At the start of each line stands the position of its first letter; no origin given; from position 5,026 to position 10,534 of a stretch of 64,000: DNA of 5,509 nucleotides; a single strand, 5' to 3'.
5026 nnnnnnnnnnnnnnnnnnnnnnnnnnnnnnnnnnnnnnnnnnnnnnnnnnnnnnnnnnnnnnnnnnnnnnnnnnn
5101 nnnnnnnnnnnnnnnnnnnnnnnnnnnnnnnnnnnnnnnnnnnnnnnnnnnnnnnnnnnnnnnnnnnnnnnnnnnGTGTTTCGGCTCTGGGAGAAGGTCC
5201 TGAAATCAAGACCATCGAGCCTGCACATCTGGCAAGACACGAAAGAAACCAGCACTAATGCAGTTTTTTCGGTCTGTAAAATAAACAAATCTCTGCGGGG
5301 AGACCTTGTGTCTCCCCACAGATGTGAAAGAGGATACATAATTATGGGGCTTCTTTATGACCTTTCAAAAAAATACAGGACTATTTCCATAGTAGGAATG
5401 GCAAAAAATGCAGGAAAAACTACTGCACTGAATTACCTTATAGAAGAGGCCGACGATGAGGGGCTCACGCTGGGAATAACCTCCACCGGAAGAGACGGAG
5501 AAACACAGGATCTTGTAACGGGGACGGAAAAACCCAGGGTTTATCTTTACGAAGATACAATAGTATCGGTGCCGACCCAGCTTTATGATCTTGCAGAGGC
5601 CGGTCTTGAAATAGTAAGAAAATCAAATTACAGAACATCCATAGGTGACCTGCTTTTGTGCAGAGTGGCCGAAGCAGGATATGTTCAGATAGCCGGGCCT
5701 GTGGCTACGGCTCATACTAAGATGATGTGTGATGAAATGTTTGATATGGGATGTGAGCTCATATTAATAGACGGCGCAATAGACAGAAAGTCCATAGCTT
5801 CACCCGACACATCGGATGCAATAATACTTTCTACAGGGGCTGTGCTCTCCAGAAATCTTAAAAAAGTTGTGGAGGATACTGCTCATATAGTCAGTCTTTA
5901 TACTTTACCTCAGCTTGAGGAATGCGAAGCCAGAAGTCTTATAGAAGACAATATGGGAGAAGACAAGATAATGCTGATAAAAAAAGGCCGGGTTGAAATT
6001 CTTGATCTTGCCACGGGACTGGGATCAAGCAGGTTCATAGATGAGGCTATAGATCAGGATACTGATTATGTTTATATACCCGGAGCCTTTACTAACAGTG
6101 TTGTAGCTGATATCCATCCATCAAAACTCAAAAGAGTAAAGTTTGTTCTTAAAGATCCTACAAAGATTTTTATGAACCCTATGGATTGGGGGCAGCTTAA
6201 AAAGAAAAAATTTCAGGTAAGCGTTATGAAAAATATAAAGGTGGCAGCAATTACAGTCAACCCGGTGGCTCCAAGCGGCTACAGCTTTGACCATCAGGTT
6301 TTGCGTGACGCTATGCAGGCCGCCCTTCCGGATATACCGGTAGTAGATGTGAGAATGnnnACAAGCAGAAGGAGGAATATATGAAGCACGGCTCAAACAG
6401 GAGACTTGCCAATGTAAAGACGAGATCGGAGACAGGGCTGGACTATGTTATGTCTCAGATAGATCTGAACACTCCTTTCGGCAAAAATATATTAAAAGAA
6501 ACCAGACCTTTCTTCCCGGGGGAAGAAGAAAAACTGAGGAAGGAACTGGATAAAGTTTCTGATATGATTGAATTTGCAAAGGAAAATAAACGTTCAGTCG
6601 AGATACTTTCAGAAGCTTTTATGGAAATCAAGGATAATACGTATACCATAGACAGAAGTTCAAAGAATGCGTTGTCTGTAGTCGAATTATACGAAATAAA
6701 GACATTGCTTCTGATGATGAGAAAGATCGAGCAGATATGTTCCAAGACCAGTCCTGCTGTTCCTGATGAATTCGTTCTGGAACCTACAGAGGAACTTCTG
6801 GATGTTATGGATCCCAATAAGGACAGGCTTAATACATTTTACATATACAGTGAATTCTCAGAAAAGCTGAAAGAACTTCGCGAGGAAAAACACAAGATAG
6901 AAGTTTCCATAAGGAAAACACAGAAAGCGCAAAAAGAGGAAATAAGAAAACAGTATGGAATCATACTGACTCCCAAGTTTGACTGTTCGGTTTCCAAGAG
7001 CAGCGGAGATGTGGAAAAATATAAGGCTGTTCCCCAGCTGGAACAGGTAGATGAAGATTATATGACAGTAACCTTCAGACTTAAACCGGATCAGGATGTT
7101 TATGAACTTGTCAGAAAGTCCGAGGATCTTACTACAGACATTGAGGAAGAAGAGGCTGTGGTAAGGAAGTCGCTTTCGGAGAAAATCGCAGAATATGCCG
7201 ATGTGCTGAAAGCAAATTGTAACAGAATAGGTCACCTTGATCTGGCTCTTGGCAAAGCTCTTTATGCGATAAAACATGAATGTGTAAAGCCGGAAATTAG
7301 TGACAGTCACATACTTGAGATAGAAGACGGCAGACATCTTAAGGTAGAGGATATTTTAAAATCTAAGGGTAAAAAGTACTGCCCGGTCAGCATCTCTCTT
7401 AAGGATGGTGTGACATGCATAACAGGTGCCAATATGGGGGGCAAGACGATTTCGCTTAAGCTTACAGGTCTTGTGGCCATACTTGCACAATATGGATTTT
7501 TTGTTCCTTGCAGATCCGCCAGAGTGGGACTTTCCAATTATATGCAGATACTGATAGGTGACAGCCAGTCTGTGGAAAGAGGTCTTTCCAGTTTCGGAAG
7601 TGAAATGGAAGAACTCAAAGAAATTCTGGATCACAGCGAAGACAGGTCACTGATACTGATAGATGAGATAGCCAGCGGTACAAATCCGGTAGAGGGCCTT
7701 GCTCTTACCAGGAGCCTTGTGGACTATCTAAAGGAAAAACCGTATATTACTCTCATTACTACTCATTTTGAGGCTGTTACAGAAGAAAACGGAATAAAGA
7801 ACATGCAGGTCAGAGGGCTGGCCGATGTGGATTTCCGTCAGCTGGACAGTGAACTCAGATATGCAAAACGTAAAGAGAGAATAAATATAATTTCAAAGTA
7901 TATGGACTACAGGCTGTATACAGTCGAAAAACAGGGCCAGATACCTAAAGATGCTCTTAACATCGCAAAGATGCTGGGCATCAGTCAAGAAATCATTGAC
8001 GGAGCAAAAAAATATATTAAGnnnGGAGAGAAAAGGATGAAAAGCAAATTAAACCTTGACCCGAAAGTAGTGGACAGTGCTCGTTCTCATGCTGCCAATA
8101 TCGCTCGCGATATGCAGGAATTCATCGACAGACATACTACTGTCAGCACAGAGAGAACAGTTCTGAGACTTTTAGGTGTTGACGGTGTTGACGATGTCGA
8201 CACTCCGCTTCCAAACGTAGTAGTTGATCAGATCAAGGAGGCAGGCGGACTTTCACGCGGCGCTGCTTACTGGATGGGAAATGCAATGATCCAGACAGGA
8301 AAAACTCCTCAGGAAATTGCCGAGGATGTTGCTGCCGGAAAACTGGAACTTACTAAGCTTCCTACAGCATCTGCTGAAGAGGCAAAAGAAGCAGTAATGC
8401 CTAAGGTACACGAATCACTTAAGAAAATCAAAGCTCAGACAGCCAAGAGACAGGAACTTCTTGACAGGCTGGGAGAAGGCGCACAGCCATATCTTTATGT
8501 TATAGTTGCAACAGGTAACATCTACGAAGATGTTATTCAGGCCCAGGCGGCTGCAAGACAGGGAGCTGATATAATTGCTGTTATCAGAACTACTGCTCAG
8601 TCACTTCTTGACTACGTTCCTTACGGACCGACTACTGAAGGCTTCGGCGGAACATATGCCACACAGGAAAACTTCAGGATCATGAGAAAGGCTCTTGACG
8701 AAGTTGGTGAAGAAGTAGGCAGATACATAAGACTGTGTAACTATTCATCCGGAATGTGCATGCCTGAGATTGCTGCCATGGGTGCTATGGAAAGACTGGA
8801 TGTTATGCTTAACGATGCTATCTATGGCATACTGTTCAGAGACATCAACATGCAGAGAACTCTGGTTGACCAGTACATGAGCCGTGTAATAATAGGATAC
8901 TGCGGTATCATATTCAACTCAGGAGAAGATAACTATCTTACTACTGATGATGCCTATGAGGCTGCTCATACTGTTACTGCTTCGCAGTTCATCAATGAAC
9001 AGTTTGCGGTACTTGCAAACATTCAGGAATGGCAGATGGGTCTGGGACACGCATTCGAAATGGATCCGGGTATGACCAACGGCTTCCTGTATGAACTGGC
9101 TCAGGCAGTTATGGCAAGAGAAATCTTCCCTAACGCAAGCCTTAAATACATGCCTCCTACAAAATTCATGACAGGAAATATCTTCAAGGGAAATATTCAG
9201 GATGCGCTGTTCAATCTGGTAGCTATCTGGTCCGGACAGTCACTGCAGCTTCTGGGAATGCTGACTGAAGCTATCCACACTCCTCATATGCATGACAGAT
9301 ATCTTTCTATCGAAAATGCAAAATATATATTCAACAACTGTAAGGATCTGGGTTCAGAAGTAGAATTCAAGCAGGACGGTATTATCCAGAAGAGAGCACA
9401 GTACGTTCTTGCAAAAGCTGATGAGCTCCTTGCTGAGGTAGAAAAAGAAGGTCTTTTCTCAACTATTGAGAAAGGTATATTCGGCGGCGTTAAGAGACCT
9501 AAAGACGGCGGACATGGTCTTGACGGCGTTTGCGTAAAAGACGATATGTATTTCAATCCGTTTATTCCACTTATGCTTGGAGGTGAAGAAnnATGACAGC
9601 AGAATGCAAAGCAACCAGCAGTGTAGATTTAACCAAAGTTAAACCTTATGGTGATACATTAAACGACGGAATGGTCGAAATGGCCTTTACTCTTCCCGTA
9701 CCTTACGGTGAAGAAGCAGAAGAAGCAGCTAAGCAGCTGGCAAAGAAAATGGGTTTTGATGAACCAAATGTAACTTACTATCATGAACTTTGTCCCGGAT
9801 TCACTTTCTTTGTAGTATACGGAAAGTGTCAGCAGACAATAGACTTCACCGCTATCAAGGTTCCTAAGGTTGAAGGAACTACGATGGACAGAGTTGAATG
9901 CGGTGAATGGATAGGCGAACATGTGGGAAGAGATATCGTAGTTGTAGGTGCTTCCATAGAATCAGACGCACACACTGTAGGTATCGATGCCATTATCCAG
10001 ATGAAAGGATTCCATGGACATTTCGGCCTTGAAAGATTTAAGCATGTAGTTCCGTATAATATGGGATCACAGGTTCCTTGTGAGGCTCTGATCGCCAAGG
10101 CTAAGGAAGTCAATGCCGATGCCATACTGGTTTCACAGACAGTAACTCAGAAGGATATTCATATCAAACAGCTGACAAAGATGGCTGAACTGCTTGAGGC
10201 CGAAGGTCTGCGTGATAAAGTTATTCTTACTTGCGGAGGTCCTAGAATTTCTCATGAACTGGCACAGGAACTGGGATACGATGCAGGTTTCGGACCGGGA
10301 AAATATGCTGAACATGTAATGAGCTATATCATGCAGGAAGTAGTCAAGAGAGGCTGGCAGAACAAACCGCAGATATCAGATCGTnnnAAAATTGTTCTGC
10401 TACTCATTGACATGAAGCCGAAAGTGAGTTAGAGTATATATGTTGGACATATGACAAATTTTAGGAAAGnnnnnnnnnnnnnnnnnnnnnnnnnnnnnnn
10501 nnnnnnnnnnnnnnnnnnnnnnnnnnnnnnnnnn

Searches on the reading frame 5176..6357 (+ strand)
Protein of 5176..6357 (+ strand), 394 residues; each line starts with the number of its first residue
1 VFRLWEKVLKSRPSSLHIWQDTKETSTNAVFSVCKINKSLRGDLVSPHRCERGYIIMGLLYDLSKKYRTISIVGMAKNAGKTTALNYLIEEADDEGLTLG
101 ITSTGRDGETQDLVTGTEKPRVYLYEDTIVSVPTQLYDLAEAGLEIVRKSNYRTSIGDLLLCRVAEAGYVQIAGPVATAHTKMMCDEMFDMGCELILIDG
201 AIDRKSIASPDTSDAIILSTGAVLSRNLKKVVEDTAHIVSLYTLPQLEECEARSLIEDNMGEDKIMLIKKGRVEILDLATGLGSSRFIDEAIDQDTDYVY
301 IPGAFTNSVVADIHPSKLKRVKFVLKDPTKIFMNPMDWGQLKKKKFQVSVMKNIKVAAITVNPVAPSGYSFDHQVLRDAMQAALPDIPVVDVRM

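Call 9: search_protein_families(library=ncbifam, proteins=[window:5176-6357:+], max_evalue=0.001)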
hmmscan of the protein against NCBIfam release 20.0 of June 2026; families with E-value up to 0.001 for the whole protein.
window:5176-6357:+ (394 aa): 1 family
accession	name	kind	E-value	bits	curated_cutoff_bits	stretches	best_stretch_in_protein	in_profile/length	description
NF052386.1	reactivase_KamB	equivalog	1.8e-116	388.7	210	1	70-392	1-326/326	lysine 5,6-aminomutase reactivase subunit KamB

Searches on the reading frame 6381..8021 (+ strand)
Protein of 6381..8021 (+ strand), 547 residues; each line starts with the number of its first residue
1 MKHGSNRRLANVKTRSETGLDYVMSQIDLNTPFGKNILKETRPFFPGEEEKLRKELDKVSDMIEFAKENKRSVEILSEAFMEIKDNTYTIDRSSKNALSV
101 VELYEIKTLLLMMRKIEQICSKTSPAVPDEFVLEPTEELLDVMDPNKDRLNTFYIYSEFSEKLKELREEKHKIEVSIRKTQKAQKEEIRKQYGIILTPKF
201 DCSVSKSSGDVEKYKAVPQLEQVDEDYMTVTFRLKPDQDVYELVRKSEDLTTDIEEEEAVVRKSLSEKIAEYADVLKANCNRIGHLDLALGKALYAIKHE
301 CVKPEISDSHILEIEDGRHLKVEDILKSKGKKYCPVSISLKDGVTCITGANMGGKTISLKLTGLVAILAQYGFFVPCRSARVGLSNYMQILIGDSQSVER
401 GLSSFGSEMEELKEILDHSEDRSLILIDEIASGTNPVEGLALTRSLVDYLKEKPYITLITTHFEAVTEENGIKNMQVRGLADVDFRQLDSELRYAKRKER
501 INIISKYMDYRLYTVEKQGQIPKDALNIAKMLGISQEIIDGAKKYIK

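Call 9: search_protein_families(library=ncbifam, proteins=[window:6381-8021:+], max_evalue=0.001)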
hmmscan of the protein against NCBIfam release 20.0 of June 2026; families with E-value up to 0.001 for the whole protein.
window:6381-8021:+ (547 aa): 4 families
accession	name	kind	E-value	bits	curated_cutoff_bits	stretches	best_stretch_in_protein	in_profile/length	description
NF052383.1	ATPase_KamC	equivalog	5.2e-179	596.3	300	1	19-546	2-508/508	lysine 5,6-aminomutase reactivase ATPase KamC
TIGR01069.2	mutS2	equivalog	1.2e-65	222.3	400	1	238-466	226-452/790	endonuclease MutS2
NF003810.1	PRK05399.1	equivalog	1.6e-50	172.6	480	1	53-468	308-730/793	DNA mismatch repair protein MutS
TIGR01070.1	mutS1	equivalog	2.9e-41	141.7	641.7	1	241-477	489-732/840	DNA mismatch repair protein MutS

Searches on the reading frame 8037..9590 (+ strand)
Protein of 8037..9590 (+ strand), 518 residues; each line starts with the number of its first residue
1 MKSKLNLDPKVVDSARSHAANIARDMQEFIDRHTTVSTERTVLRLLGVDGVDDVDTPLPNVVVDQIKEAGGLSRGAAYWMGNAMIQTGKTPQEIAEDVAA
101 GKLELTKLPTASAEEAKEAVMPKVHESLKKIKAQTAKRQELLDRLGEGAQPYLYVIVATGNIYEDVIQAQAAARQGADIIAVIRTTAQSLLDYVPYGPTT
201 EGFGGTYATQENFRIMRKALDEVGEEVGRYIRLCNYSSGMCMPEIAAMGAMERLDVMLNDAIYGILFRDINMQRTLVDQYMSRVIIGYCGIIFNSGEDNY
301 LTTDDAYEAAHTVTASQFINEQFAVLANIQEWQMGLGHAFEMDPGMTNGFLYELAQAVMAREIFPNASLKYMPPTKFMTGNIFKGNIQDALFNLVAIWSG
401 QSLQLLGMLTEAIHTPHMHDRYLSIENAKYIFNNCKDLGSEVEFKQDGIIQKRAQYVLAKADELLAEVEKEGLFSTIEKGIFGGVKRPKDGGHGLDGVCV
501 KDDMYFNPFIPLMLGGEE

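Call 9: search_protein_families(library=ncbifam, proteins=[window:8037-9590:+], max_evalue=0.001)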
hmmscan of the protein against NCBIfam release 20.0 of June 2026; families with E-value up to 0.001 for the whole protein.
window:8037-9590:+ (518 aa): 2 families
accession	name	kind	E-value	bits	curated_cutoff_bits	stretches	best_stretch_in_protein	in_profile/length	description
NF052384.1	Lys_5_6_mutase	equivalog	2.4e-275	913.9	600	1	4-513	1-510/511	lysine 5,6-aminomutase subunit alpha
NF040743.1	ornith_mutase_E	equivalog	4.9e-41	140.5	800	1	143-508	62-438/730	D-ornithine 4,5-aminomutase subunit OraE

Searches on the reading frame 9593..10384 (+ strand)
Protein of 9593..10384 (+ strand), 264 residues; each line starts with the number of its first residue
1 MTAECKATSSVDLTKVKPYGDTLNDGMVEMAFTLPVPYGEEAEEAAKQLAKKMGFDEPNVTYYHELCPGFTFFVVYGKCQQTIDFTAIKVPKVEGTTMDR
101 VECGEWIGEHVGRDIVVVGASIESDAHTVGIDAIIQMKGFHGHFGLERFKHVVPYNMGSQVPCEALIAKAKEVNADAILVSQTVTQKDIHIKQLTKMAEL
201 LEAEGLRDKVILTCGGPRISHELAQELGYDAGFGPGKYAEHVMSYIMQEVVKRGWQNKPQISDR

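Call 9: search_protein_families(library=ncbifam, proteins=[window:9593-10384:+], max_evalue=0.001)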
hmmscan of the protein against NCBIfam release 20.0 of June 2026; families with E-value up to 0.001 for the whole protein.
window:9593-10384:+ (264 aa): 10 families
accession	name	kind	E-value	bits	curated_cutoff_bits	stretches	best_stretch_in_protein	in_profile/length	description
NF052385.1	Lys_5_6_beta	equivalog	1.4e-117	391.6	280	1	14-253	1-240/241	lysine 5,6-aminomutase subunit beta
NF040743.1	ornith_mutase_E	equivalog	8e-42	143.1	800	1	12-250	497-726/730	D-ornithine 4,5-aminomutase subunit OraE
NF041607.1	dimeth_corrin_MtbC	equivalog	9.7e-10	38.3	350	1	114-231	82-187/203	dimethylamine corrinoid protein MtbC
TIGR02370.1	pyl_corrinoid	subfamily_domain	1e-08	34.8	215.3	1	116-231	86-189/197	methyltransferase cognate corrinoid protein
TIGR01501.1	MthylAspMutase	equivalog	8.8e-08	32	135.8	1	116-249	4-131/134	methylaspartate mutase subunit S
NF047995.1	corrinoid_MtgC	exception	1.4e-07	31.2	310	1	116-231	95-197/215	glycine betaine-specific corrinoid protein MtgC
NF002612.0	PRK02261.1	equivalog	3.3e-07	29.9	110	1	116-250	6-134/148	methylaspartate mutase subunit S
NF047996.1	corrin_MtgC_2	exception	1.7e-06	27.7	370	1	113-231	89-194/212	glycine betaine-specific corrinoid protein MtgC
NF040669.1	MtaC2_Meth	equivalog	0.00025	20.5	450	1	102-226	114-225/267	methanol--corrinoid protein MtaC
TIGR00640.1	acid_CoA_mut_C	subfamily_domain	0.00026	21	57.45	0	167-252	46-129/132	methylmalonyl-CoA mutase C-terminal domain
